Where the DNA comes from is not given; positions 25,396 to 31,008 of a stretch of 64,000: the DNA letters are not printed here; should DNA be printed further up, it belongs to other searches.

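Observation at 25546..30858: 1770-aa protein: MoxR-like AAA+ core preceded by a 1280-aa uncharacterised N-terminal extension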

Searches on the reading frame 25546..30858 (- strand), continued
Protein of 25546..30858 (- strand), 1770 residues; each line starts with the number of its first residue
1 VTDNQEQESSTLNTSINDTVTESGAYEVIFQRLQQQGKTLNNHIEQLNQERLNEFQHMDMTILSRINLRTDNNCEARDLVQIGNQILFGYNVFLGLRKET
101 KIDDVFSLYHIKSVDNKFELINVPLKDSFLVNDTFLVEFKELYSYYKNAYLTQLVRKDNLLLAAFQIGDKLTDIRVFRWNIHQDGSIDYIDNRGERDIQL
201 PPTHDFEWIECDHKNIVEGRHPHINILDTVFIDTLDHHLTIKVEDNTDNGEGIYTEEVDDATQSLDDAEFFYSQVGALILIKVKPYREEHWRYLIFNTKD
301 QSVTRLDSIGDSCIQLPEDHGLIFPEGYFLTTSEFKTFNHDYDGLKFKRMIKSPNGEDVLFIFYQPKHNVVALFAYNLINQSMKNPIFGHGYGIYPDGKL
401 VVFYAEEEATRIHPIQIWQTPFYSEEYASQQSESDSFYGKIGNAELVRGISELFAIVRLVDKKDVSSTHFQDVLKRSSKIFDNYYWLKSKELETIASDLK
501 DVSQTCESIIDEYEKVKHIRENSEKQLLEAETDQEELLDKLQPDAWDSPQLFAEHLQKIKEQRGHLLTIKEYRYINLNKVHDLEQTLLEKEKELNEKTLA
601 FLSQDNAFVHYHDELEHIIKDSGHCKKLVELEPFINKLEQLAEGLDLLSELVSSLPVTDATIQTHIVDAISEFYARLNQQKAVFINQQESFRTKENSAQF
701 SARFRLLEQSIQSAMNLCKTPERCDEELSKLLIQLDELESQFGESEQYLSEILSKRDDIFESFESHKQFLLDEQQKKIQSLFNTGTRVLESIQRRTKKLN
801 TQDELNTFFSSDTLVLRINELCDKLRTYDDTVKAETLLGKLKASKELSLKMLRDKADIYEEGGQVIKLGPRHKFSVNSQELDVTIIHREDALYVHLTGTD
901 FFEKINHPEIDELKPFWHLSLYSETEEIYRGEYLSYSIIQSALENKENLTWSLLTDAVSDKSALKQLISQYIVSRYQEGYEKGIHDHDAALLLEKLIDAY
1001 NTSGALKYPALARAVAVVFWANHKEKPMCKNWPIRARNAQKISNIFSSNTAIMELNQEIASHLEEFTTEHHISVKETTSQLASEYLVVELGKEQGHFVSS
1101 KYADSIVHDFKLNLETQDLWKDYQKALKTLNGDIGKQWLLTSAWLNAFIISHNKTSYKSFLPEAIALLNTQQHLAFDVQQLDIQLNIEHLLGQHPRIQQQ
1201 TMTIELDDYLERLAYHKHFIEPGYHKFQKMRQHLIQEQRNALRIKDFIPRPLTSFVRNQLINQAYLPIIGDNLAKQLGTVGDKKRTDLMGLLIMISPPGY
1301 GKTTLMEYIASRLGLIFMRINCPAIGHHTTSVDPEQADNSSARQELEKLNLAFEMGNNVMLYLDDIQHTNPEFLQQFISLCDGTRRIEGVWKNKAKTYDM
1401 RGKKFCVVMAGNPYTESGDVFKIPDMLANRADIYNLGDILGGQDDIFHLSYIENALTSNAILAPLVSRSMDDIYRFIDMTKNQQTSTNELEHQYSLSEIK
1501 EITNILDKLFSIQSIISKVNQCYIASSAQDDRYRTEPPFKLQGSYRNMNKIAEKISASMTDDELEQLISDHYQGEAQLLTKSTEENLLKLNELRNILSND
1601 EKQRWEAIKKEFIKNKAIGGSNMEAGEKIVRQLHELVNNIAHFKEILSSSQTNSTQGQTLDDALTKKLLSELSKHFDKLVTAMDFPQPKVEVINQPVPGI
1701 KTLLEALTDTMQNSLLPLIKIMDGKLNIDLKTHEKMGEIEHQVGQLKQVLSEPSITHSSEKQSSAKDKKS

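Call 17: find_homologous_proteins(query=window:25546-30858:-, max_evalue=0.00001)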
Query window:25546-30858:- (1770 aa): 4805 proteins with E <= 0.00001 among 8000 candidates; the best 120 are listed.
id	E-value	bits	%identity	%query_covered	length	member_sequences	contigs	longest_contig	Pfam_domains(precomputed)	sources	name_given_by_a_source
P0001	0.0e+0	3987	100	100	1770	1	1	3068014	PF12458.14,PF00004.36,PF07728.21,PF25472.2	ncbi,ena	-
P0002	0.0e+0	2283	57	97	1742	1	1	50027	PF12458.14,PF00004.36,PF07728.21,PF25472.2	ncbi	-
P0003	0.0e+0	2244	56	98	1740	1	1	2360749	PF12458.14,PF00004.36,PF07728.21,PF25472.2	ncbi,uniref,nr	ncbi:DNA repair ATPase [Pleionea sediminis]|uniref:DNA repair ATPase n=1 Tax=Pleionea sediminis TaxI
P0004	0.0e+0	2238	55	100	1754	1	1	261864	PF12458.14,PF00004.36,PF07728.21,PF25472.2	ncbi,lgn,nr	ncbi:MAG: DNA repair ATPase [Gammaproteobacteria bacterium]|nr:DNA repair ATPase [Gammaproteobacteri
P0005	0.0e+0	2218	54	98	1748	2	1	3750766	PF12458.14,PF00004.36,PF07728.21,PF25472.2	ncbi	ncbi:DNA repair ATPase [Aliikangiella sp. IMCC44653]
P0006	0.0e+0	2193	54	99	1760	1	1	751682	PF12458.14,PF00004.36,PF07728.21,PF25472.2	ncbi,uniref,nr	ncbi:DNA repair ATPase [Aliikangiella coralliicola]|uniref:AAA family ATPase n=1 Tax=Aliikangiella c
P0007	0.0e+0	2193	54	98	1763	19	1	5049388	PF12458.14,PF00004.36,PF07728.21,PF25472.2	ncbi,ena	-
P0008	0.0e+0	2192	54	98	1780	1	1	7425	PF12458.14,PF00004.36,PF07728.21,PF25472.2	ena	-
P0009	0.0e+0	2189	55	98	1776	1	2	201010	PF12458.14,PF00004.36,PF07728.21,PF25472.2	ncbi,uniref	ncbi:DNA repair ATPase [Aliikangiella maris]|uniref:DNA repair ATPase n=2 Tax=Aliikangiella maris Ta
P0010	0.0e+0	2189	53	99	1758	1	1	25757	PF12458.14,PF00004.36,PF07728.21,PF25472.2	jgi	-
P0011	0.0e+0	2184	54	98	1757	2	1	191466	PF12458.14,PF00004.36,PF07728.21,PF25472.2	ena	-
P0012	0.0e+0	2183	55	97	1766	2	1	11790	PF12458.14,PF00004.36,PF07728.21,PF25472.2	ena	-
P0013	0.0e+0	2180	53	99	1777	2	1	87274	PF12458.14,PF00004.36,PF07728.21,PF25472.2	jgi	-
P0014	0.0e+0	2180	54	98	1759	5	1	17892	PF12458.14,PF00004.36,PF07728.21,PF25472.2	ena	-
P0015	0.0e+0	2179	54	100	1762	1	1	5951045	PF12458.14,PF00004.36,PF07728.21,PF25472.2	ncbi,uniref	ncbi:DNA repair ATPase [Aliikangiella sp. IMCC44359]|uniref:DNA repair ATPase n=1 Tax=Aliikangiella 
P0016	0.0e+0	2178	53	99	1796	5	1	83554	PF12458.14,PF00004.36,PF07728.21,PF25472.2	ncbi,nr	ncbi:MAG: DNA repair ATPase [Kangiellaceae bacterium]|nr:DNA repair ATPase [Kangiellaceae bacterium]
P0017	0.0e+0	2175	54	98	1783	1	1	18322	PF12458.14,PF00004.36,PF07728.21,PF25472.2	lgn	-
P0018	0.0e+0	2173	53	98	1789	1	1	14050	PF12458.14,PF00004.36,PF07728.21,PF25472.2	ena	-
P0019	0.0e+0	2171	54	98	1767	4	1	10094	PF12458.14,PF07728.21,PF25472.2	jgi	-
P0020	0.0e+0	2167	53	98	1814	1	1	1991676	PF12458.14,PF00004.36,PF07728.21,PF25472.2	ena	-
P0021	0.0e+0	2167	53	98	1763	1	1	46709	PF12458.14,PF00004.36,PF07728.21,PF25472.2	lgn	-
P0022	0.0e+0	2166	53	99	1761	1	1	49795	PF12458.14,PF00004.36,PF07728.21,PF25472.2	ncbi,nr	ncbi:MAG: DNA repair ATPase [Kangiellaceae bacterium]|nr:DNA repair ATPase [Kangiellaceae bacterium]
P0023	0.0e+0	2162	53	98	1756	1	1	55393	PF12458.14,PF00004.36,PF07728.21,PF25472.2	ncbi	-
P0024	0.0e+0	2162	54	96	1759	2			PF12458.14,PF00004.36,PF07728.21,PF25472.2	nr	nr:DNA repair ATPase [Aliikangiella sp. G2MR2-5]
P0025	0.0e+0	2162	54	98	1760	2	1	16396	PF12458.14,PF00004.36,PF07728.21,PF25472.2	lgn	-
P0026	0.0e+0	2160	53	98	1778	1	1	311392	PF12458.14,PF00004.36,PF07728.21,PF25472.2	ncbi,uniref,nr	ncbi:AAA family ATPase [Aliikangiella marina]|uniref:AAA family ATPase n=1 Tax=Aliikangiella marina 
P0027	0.0e+0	2160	53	99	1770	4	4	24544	PF12458.14,PF00004.36,PF07728.21,PF25472.2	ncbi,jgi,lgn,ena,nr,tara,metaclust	ncbi:MAG: DNA repair protein [Kangiellaceae bacterium]|nr:DNA repair protein [Kangiellaceae bacteriu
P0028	0.0e+0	2159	54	98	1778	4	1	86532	PF12458.14,PF00004.36,PF07728.21,PF25472.2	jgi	-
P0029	0.0e+0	2154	54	100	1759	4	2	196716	PF12458.14,PF00004.36,PF07728.21,PF25472.2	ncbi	-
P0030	0.0e+0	2154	53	98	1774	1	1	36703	PF12458.14,PF00004.36,PF07728.21,PF25472.2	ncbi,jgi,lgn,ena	-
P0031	0.0e+0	2153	53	99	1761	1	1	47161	PF12458.14,PF00004.36,PF07728.21,PF25472.2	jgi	jgi:hypothetical protein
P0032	0.0e+0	2152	53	99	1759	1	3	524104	PF12458.14,PF00004.36,PF07728.21,PF25472.2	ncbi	-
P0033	0.0e+0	2152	54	98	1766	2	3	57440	PF12458.14,PF00004.36,PF25472.2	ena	-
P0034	0.0e+0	2152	53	99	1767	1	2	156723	PF12458.14,PF00004.36,PF07728.21,PF25472.2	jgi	-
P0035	0.0e+0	2150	54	96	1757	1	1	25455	PF12458.14,PF00004.36,PF07728.21,PF25472.2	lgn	-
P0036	0.0e+0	2147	54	97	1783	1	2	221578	PF12458.14,PF00004.36,PF07728.21,PF25472.2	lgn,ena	-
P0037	0.0e+0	2145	54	98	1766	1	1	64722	PF12458.14,PF00004.36,PF07728.21,PF25472.2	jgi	jgi:MoxR-like ATPase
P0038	0.0e+0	2139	53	97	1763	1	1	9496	PF12458.14,PF00004.36,PF07728.21,PF25472.2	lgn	-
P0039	0.0e+0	2137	53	99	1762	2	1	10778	PF12458.14,PF00004.36,PF07728.21,PF25472.2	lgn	-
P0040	0.0e+0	2137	52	100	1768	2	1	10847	PF12458.14,PF00004.36,PF07728.21,PF25472.2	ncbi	-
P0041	0.0e+0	2137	54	96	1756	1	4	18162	PF12458.14,PF00004.36,PF07728.21,PF25472.2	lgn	-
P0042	0.0e+0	2132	53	97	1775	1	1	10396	PF12458.14,PF00004.36,PF07728.21,PF25472.2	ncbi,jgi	ncbi:MAG: hypothetical protein ACI8WB_004056 [Phenylobacterium sp.]|jgi:hypothetical protein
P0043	0.0e+0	2130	52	100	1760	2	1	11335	PF12458.14,PF00004.36,PF07728.21,PF25472.2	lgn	-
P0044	0.0e+0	2130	54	98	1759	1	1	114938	PF12458.14,PF00004.36,PF07728.21,PF25472.2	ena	-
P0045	0.0e+0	2127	53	99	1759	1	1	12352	PF12458.14,PF00004.36,PF07728.21,PF25472.2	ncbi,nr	ncbi:MAG: AAA family ATPase [Gammaproteobacteria bacterium]|nr:AAA family ATPase [Gammaproteobacteri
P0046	0.0e+0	2125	52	100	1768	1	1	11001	PF12458.14,PF00004.36,PF07728.21,PF25472.2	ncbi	-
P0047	0.0e+0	2124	53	96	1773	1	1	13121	PF12458.14,PF00004.36,PF07728.21,PF25472.2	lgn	-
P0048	0.0e+0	2123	53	99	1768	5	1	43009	PF12458.14,PF00004.36,PF07728.21,PF25472.2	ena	-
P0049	0.0e+0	2121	53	97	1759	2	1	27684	PF12458.14,PF00004.36,PF07728.21,PF25472.2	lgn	-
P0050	0.0e+0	2117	52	99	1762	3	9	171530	PF12458.14,PF00004.36,PF07728.21,PF25472.2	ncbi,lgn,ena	-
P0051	0.0e+0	2117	53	98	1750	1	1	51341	PF12458.14,PF00004.36,PF07728.21,PF25472.2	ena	-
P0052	0.0e+0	2113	52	98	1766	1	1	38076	PF12458.14,PF07728.21,PF25472.2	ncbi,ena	-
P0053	0.0e+0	2111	53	98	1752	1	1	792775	PF12458.14,PF00004.36,PF13401.13,PF07728.21,PF25472.2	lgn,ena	-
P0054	0.0e+0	2111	53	98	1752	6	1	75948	PF12458.14,PF00004.36,PF07728.21,PF25472.2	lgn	-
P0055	0.0e+0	2109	53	98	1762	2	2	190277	PF12458.14,PF00004.36,PF13401.13,PF07728.21,PF25472.2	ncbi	ncbi:MAG: DNA repair ATPase [Cellvibrionaceae bacterium]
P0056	0.0e+0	2108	53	98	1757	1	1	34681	PF12458.14,PF00004.36,PF07728.21,PF25472.2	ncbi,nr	ncbi:MAG: DNA repair ATPase [Mariprofundaceae bacterium]|nr:DNA repair ATPase [Mariprofundaceae bact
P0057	0.0e+0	2108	52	99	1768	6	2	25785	PF12458.14,PF00004.36,PF13401.13,PF07728.21,PF25472.2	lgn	-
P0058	0.0e+0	2106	52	99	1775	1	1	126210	PF12458.14,PF00004.36,PF13401.13,PF25472.2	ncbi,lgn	-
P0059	0.0e+0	2105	53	97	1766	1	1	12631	PF12458.14,PF00004.36,PF07728.21,PF25472.2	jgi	jgi:hypothetical protein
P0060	0.0e+0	2104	53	98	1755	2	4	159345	PF12458.14,PF00004.36,PF07728.21,PF25472.2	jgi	jgi:MoxR-like ATPase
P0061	0.0e+0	2102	52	99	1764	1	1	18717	PF12458.14,PF00004.36,PF07728.21,PF25472.2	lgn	-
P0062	0.0e+0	2100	52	98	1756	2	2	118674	PF12458.14,PF00004.36,PF07728.21,PF25472.2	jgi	-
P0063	0.0e+0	2100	52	98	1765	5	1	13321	PF12458.14,PF00004.36,PF07728.21,PF25472.2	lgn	-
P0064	0.0e+0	2097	52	99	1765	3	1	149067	PF12458.14,PF00004.36,PF13401.13,PF07728.21,PF25472.2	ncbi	-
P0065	0.0e+0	2095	52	100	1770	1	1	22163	PF12458.14,PF00004.36,PF13401.13,PF07728.21,PF25472.2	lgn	-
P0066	0.0e+0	2093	52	98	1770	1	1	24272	PF12458.14,PF00004.36,PF07728.21,PF25472.2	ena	-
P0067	0.0e+0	2092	51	99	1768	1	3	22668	PF12458.14,PF07728.21,PF25472.2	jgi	-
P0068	0.0e+0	2091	53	98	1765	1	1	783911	PF12458.14,PF00004.36,PF13401.13,PF25472.2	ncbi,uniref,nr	ncbi:AAA family ATPase [Pseudomaricurvus alkylphenolicus]|uniref:DNA repair ATPase n=1 Tax=Pseudomar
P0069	0.0e+0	2091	52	98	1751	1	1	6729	PF12458.14,PF00004.36,PF07728.21,PF25472.2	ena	-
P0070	0.0e+0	2090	51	99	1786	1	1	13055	PF12458.14,PF00004.36,PF13401.13,PF25472.2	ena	-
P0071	0.0e+0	2090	52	98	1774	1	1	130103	PF12458.14,PF00004.36,PF13401.13,PF07728.21,PF25472.2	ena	-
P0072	0.0e+0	2089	53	98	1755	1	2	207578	PF12458.14,PF00004.36,PF13401.13,PF07728.21,PF25472.2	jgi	jgi:ATPase involved in DNA repair/ATPase family associated with various cellular activities (AAA)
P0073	0.0e+0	2088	52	98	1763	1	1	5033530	PF12458.14,PF00004.36,PF13401.13,PF07728.21,PF25472.2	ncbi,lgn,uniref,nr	ncbi:DNA repair ATPase [Teredinibacter sp. KSP-S5-2]|uniref:DNA repair ATPase n=1 Tax=Teredinibacter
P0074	0.0e+0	2086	52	98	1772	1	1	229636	PF12458.14,PF00004.36,PF13401.13,PF07728.21,PF25472.2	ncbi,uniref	ncbi:DNA repair ATPase [Pseudoteredinibacter isoporae]|uniref:DNA repair ATPase n=1 Tax=Pseudoteredi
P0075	0.0e+0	2086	52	98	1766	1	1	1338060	PF12458.14,PF00004.36,PF13401.13,PF07728.21,PF25472.2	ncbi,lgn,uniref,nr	ncbi:ATPase family protein associated with various cellular activities (AAA) [Sinobacterium caligoid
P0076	0.0e+0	2086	52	99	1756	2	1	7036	PF12458.14,PF00004.36,PF13401.13,PF07728.21,PF25472.2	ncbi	-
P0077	0.0e+0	2086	52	98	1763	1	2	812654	PF12458.14,PF00004.36,PF13401.13,PF07728.21,PF25472.2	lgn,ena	-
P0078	0.0e+0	2085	52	98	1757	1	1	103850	PF12458.14,PF00004.36,PF07728.21,PF25472.2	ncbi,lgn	-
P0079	0.0e+0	2084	52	98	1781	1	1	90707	PF12458.14,PF00004.36,PF13401.13,PF25472.2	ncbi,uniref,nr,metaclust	ncbi:DNA repair ATPase [Hahella ganghwensis]|uniref:DNA repair ATPase n=1 Tax=Hahella ganghwensis Ta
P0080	0.0e+0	2082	52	99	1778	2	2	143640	PF12458.14,PF00004.36,PF13401.13,PF07728.21,PF25472.2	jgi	jgi:MoxR-like ATPase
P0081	0.0e+0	2082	52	99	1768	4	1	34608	PF12458.14,PF00004.36,PF13401.13,PF07728.21,PF25472.2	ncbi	-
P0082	0.0e+0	2081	52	99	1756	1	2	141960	PF12458.14,PF00004.36,PF07728.21,PF25472.2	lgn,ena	-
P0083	0.0e+0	2079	52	99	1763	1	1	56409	PF12458.14,PF00004.36,PF13401.13,PF07728.21,PF25472.2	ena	-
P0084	0.0e+0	2078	52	99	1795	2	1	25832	PF12458.14,PF00004.36,PF07728.21,PF25472.2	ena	-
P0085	0.0e+0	2077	52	98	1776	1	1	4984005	PF12458.14,PF00004.36,PF25472.2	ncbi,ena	-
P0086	0.0e+0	2077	52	98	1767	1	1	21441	PF12458.14,PF00004.36,PF13401.13,PF07728.21,PF25472.2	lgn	-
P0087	0.0e+0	2077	52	100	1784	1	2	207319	PF12458.14,PF00004.36,PF25472.2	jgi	-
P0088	0.0e+0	2076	51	100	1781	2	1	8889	PF12458.14,PF00004.36,PF07728.21,PF25472.2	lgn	-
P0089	0.0e+0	2075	51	99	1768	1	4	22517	PF12458.14,PF00004.36,PF13401.13,PF07728.21,PF25472.2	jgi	-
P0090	0.0e+0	2074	52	99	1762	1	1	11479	PF12458.14,PF00004.36,PF13401.13,PF07728.21,PF25472.2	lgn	-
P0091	0.0e+0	2074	52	99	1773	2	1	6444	PF12458.14,PF00004.36,PF13401.13,PF25472.2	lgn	-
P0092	0.0e+0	2074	52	99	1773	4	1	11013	PF12458.14,PF00004.36,PF13401.13,PF25472.2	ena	-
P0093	0.0e+0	2074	52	99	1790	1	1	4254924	PF12458.14,PF00004.36,PF07728.21,PF25472.2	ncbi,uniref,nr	ncbi:DNA repair ATPase [Alkalimarinus alittae]|uniref:DNA repair ATPase n=1 Tax=Alkalimarinus alitta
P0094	0.0e+0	2074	52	99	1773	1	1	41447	PF12458.14,PF00004.36,PF13401.13,PF25472.2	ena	-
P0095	0.0e+0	2073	52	98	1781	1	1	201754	PF12458.14,PF00004.36,PF13401.13,PF07728.21,PF25472.2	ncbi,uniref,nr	ncbi:DNA repair protein [Hahella sp. CCB-MM4]|uniref:DNA repair ATPase n=1 Tax=Hahella sp. (strain C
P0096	0.0e+0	2071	51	99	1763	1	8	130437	PF12458.14,PF00004.36,PF13401.13,PF07728.21,PF25472.2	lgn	-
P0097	0.0e+0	2071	51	99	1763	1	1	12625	PF12458.14,PF00004.36,PF13401.13,PF07728.21,PF25472.2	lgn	-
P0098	0.0e+0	2069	52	100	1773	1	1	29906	PF12458.14,PF00004.36,PF13401.13,PF07728.21,PF25472.2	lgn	-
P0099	0.0e+0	2069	52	97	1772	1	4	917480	PF12458.14,PF00004.36,PF07728.21,PF25472.2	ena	-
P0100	0.0e+0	2069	52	99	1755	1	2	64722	PF12458.14,PF00004.36,PF07728.21,PF25472.2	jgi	-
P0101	0.0e+0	2069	51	99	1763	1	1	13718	PF12458.14,PF00004.36,PF13401.13,PF07728.21,PF25472.2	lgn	-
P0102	0.0e+0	2068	52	99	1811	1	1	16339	PF12458.14,PF00004.36,PF13401.13,PF07728.21,PF25472.2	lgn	-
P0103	0.0e+0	2068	51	99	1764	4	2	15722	PF12458.14,PF00004.36,PF13401.13,PF07728.21,PF25472.2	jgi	-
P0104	0.0e+0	2068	52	98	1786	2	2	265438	PF12458.14,PF00004.36,PF07728.21,PF25472.2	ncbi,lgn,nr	ncbi:AAA family ATPase [Pseudoteredinibacter isoporae]|nr:AAA family ATPase [Pseudoteredinibacter is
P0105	0.0e+0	2067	51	98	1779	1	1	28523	PF12458.14,PF00004.36,PF07728.21,PF25472.2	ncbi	-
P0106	0.0e+0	2064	52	98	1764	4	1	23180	PF12458.14,PF00004.36,PF13401.13,PF07728.21,PF25472.2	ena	-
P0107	0.0e+0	2062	52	100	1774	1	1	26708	PF12458.14,PF00004.36,PF13401.13,PF07728.21,PF25472.2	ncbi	ncbi:DNA repair ATPase [Pseudomonadota bacterium]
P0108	0.0e+0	2062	51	99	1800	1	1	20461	PF12458.14,PF00004.36,PF13401.13,PF07728.21,PF25472.2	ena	-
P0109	0.0e+0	2061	52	99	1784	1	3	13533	PF12458.14,PF00004.36,PF13401.13,PF25472.2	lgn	-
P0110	0.0e+0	2061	52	99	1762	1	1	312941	PF12458.14,PF00004.36,PF13401.13,PF07728.21,PF25472.2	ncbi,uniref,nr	ncbi:AAA family ATPase [Exilibacterium tricleocarpae]|uniref:AAA family ATPase n=1 Tax=Exilibacteriu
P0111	0.0e+0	2061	52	99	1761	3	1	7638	PF12458.14,PF00004.36,PF13401.13,PF25472.2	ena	-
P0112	0.0e+0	2061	51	99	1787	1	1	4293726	PF12458.14,PF00004.36,PF07728.21,PF25472.2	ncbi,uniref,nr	ncbi:DNA repair protein [Bacterioplanes sanyensis]|uniref:DNA repair protein n=1 Tax=Bacterioplanes 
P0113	0.0e+0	2060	51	99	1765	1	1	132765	PF12458.14,PF00004.36,PF13401.13,PF07728.21,PF25472.2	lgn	-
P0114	0.0e+0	2059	51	98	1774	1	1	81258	PF12458.14,PF00004.36,PF13401.13,PF07728.21,PF25472.2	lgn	-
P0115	0.0e+0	2059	51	99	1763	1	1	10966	PF12458.14,PF00004.36,PF07728.21,PF25472.2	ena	-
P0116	0.0e+0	2059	52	98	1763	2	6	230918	PF12458.14,PF00004.36,PF13401.13,PF07728.21,PF25472.2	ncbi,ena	-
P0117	0.0e+0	2058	51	99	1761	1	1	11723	PF12458.14,PF00004.36,PF13401.13,PF07728.21,PF25472.2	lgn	-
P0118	0.0e+0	2058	52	99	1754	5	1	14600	PF12458.14,PF00004.36,PF13401.13,PF25472.2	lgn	-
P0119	0.0e+0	2058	52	98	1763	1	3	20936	PF12458.14,PF00004.36,PF13401.13,PF07728.21,PF25472.2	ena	-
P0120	0.0e+0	2058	52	98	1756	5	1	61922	PF12458.14,PF00004.36,PF25472.2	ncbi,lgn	-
